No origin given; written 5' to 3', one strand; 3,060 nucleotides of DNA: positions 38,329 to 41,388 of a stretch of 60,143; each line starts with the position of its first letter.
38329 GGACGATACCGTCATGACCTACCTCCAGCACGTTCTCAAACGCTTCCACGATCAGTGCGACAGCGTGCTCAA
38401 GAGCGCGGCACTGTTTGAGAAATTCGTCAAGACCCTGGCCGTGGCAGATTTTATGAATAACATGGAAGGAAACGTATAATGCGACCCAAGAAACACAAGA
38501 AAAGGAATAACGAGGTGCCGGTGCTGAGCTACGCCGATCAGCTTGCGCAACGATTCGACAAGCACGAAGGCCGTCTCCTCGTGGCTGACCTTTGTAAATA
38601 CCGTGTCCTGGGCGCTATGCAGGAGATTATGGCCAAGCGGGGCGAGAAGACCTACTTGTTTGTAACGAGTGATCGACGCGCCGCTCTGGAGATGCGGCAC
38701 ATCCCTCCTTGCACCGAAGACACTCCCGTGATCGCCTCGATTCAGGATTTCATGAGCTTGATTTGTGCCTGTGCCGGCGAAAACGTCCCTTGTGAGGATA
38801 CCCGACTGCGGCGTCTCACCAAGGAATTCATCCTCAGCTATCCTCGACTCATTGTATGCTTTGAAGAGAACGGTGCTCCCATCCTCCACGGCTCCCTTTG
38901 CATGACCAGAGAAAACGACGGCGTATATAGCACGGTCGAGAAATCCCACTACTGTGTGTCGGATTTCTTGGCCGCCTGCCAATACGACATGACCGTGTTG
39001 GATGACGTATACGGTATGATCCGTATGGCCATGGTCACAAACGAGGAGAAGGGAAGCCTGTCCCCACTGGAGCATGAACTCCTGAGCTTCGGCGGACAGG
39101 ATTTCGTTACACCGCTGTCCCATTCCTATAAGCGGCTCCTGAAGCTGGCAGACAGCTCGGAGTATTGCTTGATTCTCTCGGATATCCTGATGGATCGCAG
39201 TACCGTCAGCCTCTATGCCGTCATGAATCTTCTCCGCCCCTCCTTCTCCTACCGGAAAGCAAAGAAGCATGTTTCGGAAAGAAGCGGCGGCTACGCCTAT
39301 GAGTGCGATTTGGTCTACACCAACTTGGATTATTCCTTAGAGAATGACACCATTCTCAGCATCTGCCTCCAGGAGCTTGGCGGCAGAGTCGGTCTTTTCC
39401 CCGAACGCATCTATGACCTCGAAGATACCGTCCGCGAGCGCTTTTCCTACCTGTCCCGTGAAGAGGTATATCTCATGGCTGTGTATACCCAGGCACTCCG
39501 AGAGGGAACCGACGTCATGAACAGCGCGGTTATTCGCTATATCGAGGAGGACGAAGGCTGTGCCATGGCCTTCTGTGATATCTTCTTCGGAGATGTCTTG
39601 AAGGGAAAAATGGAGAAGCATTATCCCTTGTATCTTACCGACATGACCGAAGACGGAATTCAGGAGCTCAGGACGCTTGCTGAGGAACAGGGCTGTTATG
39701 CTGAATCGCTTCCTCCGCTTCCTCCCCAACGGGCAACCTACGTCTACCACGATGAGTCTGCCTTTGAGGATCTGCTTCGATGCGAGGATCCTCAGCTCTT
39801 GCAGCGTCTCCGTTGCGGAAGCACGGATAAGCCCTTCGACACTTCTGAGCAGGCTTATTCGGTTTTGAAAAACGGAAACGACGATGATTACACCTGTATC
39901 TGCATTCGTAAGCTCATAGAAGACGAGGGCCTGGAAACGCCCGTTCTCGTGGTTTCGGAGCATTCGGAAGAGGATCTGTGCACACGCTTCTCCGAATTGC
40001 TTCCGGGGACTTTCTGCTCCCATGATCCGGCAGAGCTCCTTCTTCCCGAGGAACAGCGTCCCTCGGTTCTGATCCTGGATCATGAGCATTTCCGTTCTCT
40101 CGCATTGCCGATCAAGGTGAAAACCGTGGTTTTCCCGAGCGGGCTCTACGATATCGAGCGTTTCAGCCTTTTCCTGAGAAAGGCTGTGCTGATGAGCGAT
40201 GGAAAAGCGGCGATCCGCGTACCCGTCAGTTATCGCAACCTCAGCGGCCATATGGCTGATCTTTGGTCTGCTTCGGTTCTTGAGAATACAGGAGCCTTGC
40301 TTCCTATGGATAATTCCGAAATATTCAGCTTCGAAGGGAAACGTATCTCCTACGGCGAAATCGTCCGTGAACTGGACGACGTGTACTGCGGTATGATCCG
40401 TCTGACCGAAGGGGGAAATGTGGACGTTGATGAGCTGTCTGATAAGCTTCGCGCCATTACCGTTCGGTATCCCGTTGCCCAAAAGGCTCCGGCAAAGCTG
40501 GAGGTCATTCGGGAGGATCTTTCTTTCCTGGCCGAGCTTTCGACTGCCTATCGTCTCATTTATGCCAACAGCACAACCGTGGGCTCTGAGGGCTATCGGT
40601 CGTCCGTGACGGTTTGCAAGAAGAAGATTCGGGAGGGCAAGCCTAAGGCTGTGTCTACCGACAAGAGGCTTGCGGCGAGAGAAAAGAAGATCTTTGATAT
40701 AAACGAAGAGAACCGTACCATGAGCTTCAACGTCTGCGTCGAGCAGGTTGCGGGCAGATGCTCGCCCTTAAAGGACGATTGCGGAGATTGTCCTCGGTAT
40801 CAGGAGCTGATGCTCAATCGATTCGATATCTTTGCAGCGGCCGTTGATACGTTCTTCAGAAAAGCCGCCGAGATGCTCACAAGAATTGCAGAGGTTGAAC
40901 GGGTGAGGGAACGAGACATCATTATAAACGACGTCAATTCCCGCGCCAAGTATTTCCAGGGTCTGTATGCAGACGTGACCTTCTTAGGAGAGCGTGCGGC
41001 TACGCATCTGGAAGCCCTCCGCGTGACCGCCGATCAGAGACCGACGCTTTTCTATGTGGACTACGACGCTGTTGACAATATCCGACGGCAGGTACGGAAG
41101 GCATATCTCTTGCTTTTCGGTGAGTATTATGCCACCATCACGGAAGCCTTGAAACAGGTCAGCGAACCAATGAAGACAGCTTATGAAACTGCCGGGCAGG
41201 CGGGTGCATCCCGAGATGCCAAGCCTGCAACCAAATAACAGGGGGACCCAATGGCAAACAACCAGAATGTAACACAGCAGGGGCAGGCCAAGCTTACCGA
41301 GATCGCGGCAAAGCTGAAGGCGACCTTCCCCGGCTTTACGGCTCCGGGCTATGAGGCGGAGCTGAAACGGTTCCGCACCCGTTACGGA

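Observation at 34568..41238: Active SNF2 ATPase followed by a full-length, catalytically dead paralogue, translationally coupled (TAATG)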

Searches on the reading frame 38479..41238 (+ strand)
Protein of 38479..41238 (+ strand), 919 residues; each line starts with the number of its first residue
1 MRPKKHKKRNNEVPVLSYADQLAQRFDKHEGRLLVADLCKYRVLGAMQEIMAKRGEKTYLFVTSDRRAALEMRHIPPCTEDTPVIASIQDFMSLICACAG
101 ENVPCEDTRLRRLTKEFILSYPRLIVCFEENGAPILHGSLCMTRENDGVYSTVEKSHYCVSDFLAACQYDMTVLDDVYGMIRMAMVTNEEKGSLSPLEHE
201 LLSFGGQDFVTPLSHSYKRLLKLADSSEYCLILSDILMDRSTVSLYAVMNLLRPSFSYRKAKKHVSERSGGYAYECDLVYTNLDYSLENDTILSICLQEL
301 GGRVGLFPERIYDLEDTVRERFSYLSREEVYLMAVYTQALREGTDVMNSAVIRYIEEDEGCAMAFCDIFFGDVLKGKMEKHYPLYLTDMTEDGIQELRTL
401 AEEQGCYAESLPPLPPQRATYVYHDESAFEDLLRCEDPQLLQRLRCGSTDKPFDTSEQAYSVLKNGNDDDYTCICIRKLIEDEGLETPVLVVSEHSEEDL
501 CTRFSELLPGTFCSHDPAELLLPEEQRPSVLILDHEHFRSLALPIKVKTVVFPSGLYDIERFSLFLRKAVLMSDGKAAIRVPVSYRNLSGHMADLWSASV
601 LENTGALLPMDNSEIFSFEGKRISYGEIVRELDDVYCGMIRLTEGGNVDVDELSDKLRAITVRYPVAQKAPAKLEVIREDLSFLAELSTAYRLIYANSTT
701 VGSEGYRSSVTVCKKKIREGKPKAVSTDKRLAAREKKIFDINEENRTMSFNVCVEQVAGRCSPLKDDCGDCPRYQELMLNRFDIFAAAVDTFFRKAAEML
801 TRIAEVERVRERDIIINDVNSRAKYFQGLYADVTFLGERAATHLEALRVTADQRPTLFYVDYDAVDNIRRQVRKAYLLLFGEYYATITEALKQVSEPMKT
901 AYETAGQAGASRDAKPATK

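Call 5: search_protein_families(library=pfam, proteins=[window:38479-41238:+], max_evalue=0.1)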
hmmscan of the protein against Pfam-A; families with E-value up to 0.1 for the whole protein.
window:38479-41238:+ (919 aa): 0 families

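Call 10: find_homologous_proteins(query=window:38479-41238:+)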
Query window:38479-41238:+ (919 aa): 5 proteins with E <= 0.001 among 8000 candidates.
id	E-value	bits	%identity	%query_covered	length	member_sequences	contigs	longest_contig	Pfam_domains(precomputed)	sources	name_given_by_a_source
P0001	0.0e+0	2065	99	100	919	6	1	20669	-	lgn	-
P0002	0.0e+0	1159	57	100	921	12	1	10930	-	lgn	-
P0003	0.0e+0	1042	51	100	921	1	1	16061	-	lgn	-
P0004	3.5e-269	914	47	100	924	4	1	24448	-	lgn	-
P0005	5.1e-135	470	32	99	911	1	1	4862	-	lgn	-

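Call 11: search_protein_families(library=phrogs, proteins=[window:38479-41238:+], max_evalue=0.01)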
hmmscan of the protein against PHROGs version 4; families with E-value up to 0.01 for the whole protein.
window:38479-41238:+ (919 aa): 0 families

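Call 13: search_dna_similar(query=window:38479-41238:+, collection=phages, mode=protein, max_rows=20, max_evalue=0.01)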
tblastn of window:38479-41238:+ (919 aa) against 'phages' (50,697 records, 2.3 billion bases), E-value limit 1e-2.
No match.

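Call 15: find_encoding_contigs(protein=P0004, flank=10000, max_places=3)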
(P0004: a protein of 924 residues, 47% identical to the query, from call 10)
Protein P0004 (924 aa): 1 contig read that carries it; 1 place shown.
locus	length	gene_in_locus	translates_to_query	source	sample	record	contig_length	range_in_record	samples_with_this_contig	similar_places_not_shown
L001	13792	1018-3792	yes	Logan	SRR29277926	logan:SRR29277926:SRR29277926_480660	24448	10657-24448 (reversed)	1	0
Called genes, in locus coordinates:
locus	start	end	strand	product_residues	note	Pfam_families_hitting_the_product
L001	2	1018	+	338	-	?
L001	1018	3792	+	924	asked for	-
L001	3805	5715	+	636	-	-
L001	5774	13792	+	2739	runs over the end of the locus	PF23664:Ig_Pom152 (faint), PF18887:MBG_3 (weak), PF18676:MBG_2 (weak)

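Call 30: search_protein_families(library=padloc, proteins=[window:38479-41238:+], max_evalue=0.01)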
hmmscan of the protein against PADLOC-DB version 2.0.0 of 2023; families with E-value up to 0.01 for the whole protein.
window:38479-41238:+ (919 aa): 0 families

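Call 31: search_protein_families(library=ncbifam, proteins=[window:38479-41238:+], max_evalue=0.01)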
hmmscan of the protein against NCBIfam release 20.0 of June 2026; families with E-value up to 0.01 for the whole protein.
window:38479-41238:+ (919 aa): 0 families

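Call 34: search_solved_structures(query=A2, max_evalue=1)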
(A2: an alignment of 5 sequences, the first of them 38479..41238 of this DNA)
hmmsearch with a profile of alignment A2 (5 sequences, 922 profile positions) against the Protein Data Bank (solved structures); distinct sequences matched with E-value up to 1: 0.

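Call 42: search_protein_representatives(alignment_id=A2)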
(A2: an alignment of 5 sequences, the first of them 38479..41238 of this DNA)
Query: 5 sequences, 922 profile positions. Proteins with E-value up to 0.001 (for the whole library): 83; up to 1e-10: 73; up to 1e-30: 59. The best 83 are listed.
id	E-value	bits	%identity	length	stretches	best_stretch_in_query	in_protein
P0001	0.0e+00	1604.0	-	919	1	1-922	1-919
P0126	5.7e-234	795.6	-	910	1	1-912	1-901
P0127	1.8e-189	648.4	-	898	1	4-910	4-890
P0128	1.5e-185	635.4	-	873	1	17-911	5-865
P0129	3.4e-179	614.4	-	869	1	17-912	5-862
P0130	2.3e-174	598.4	-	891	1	16-912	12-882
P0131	1.0e-173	596.2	-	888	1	16-914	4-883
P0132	3.9e-170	584.4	-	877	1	20-910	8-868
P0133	9.7e-159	546.7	-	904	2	30-740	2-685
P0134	1.4e-158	546.1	-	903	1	17-908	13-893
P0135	3.1e-138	478.8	-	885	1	11-917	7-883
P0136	5.4e-138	478.0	-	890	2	15-713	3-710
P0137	3.5e-136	472.0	-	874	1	18-908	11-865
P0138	5.4e-136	471.4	-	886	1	14-907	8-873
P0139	1.1e-135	470.4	-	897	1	15-908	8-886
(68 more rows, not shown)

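Call 54: predict_structure(alignment_id=A4)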
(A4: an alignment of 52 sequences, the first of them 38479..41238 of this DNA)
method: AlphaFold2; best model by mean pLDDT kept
length: 919 residues; sequences in the alignment: 52
mean_pLDDT: 89.0   pTM: 0.86
mean pLDDT of the five models: 89.0, 88.8, 88.1, 87.4, 87.0
residues with pLDDT >= 90: 627; 70-90: 236; 50-70: 37; < 50: 19
segments of 3 or more residues with pLDDT < 50: 1-12, 914-919
pLDDT, mean of each block of 10 residues (from residue 1): 42 71 93 94 91 88 96 87 96 95 90 95 97 96 94 94 97 96 90 91 93 95 96 95 96 94 93 95 95 95 90 93 95 95 88 95 95 94 93 93 91 80 94 90 88 84 88 89 90 90 86 92 91 94 92 85 92 90 92 89 78 86 92 95 91 94 80 90 94 95 86 66 54 71 87 88 79 89 97 95 88 69 88 96 95 88 95 94 93 92 84 42
secondary structure, 60 per line:
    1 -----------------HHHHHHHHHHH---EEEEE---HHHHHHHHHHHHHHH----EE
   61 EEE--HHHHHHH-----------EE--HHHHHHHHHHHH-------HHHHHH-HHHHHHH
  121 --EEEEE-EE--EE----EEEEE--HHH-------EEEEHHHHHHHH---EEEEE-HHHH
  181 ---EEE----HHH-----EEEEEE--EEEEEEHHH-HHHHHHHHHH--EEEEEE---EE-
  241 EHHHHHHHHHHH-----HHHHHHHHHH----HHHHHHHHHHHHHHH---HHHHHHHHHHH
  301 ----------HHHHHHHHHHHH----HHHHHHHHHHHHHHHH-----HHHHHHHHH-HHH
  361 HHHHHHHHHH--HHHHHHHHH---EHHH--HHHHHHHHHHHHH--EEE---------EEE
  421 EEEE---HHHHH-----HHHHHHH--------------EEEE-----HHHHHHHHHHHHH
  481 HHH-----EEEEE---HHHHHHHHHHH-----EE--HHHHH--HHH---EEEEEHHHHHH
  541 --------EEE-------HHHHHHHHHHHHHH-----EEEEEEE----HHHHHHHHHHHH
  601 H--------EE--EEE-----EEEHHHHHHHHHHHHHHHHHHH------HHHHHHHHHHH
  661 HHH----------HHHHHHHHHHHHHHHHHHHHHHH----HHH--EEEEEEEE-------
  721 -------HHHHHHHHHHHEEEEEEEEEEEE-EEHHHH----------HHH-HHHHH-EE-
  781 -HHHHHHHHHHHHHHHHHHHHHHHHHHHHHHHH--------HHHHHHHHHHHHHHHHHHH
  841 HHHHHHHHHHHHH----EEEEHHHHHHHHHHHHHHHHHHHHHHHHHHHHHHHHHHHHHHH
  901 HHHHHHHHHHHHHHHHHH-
elements in order (helices of 4 or more, strands of 3 or more residues): H18-28 E32-36 H40-54 E59-63 H66-72 H88-99 H107-112 H114-120 E123-127 E139-143 E156-159 H160-167 E171-175 H177-180 E184-186 E199-204 E207-212 H217-226 E229-234 H242-252 H258-267 H272-286 H290-300 H311-322 H327-342 H348-356 H358-370 H373-381 H391-403 E406-408 E418-424 H428-432 H438-444 E459-462 H468-483 E489-493 H497-507 H517-521 E530-534 H535-540 E549-551 H559-572 E578-584 H589-601 E614-616 E622-624 H625-643 H650-663 H674-696 E706-713 H728-738 E739-750 H754-757 H772-776 H782-813 H822-853 E858-861 H862-918
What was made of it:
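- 38479..41238 (+): Pseudo-SNF2, 919 aa. It has both RecA-like lobes, the family-specific helical regions and the C-terminal Zn/helical domain. Degenerate motif I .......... 38572-38601, DDVY 39001-39012, LSD 39175-39183, motif VI remnant 40141-40185, Cys4 cluster 40735-40791. AF2 pLDDT 89 (call 54).
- Checked: Structure: AF2 model pLDDT 89, pTM 0.86 (call 54).
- Fold: AF2 pLDDT 89, pTM 0.86 (call 54).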

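Call 56: fold_search(model_id=the predicted structure, library=pdb)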
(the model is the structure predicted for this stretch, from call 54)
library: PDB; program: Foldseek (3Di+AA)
matches with E <= 10: 809; with E <= 0.001: 63
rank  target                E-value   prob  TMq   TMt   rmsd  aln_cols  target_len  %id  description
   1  8spg                  7.6e-09  1.00  0.26  0.27  36.6      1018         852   11  Crystal structure of N-terminally truncated Escherichia coli RapA in complex with MgADP (released 2024-07-03)
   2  8so8                  1.3e-07  1.00  0.25  0.27  36.4      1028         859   10  Crystal structure of an N-terminally truncated variant of Escherichia coli RapA (released 2024-07-03)
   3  8t0l_F                1.6e-07  1.00  0.29  0.28  18.7       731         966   11  E. coli Sw2/Snf2 ATPase RapA bound to both ADP-AlF3 and reconstituted E. coli RNA polymerase post-termination complex  (released 2025-04-02)
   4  8oo7_G                1.1e-06  1.00  0.25  0.32  41.5       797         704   10  CryoEM Structure INO80core Hexasome complex composite model state1 (released 2023-07-26)
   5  9mx5_A                3.1e-06  1.00  0.20  0.26  35.1       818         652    9  Cryo-EM structure of ancestral Dicer helicase bound to 27-bp dsRNA in internally-bound transition state (released 2025-03-12)
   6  9jnz_K                3.4e-06  1.00  0.27  0.43  11.2       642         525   10  Structure of isw1-nucleosome complex in Apo state (released 2025-04-09)
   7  8oo9_G                3.6e-06  1.00  0.22  0.42  25.0       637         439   10  CryoEM Structure INO80core Hexasome complex ATPase-DNA refinement state1 (released 2023-07-26)
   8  9jnv_K                3.9e-06  1.00  0.28  0.41  13.2       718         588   10  Structure of isw1-nucleosome complex in ADP(S) state (released 2025-04-09)
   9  9lj2_K                9.9e-06  1.00  0.26  0.37  13.6       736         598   11  Structure of isw1-nucleosome double-bound complex in ADP-ADP+ state (released 2025-04-09)
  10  8kcb_K                1.0e-05  1.00  0.28  0.48  12.6       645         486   11  Complex of DDM1-nucleosome(H2A) complex with DDM1 bound to SHL2 (released 2024-06-26)
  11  9jnu_K                1.2e-05  1.00  0.26  0.42  10.8       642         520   12  Structure of isw1-nucleosome complex in ADP state (released 2025-04-09)
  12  1z3i                  1.4e-05  1.00  0.29  0.40  11.5       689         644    8  Structure of the SWI2/SNF2 chromatin remodeling domain of eukaryotic Rad54 (released 2005-04-05)
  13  9jao_C                1.6e-05  1.00  0.26  0.37  23.0       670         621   10  The structure of SMARCAD1 bound to the hexasome in the presence of ADP-BeFx (released 2025-04-30)
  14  7enn_K                1.8e-05  1.00  0.30  0.47  14.3       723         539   11  The structure of ALC1 bound to the nucleosome (released 2021-07-14)
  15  9gd3_W                1.9e-05  1.00  0.25  0.26  34.3       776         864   11  Structure of a mononucleosome bound by one copy of Chd1 with the DBD on the exit-side DNA. (released 2024-09-18)
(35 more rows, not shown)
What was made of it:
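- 38479..41238 (+): Foldseek hits to RapA and other SNF2 proteins (call 56).
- On SNF2 family (919-aa protein, 38479-41238): Foldseek top hits are RapA, INO80, ISWI, Rad54, DDM1 and CSB, at E from 7.6e-9 to 1e-4 (call 56).
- Checked: Foldseek against the PDB returns RapA at E = 7.6e-9, then INO80, ISWI, Rad54, DDM1, CSB and ZorD (call 56).
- Foldseek returns RapA at 7.6e-9 and about 60 SNF2/SF2 chains at E <= 1e-3 (call 56).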

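Call 94: search_solved_structures(query=A4, max_evalue=10)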
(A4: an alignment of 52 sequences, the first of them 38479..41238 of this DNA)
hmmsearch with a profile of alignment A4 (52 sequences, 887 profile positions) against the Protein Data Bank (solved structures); distinct sequences matched with E-value up to 10: 4.
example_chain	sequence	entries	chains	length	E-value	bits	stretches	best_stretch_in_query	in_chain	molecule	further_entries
7y9n_A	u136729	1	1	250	0.051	14.7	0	588-658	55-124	Spike protein S2',5HB-H2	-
5z8q_A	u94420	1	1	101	0.46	11.6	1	751-822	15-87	Heat shock protein SSA1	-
9jix_A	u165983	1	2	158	0.64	11.1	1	16-108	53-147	De Novo Designed ATPase, PL2x4_2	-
8w6e_A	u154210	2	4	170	6.8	7.7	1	761-851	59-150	HBC599 in complex with wFAP1.1 | wFAP1.1 structure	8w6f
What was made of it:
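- No family library or PDB sequence search gave a hit (calls 5, 30, 31, 94).
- Tried and rejected: Family libraries (Pfam, PHROGs, PADLOC, NCBIfam) and PDB sequence searches on the 919-, 659- and 398-aa proteins gave nothing (calls 5, 11, 30, 31, 34, 94).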
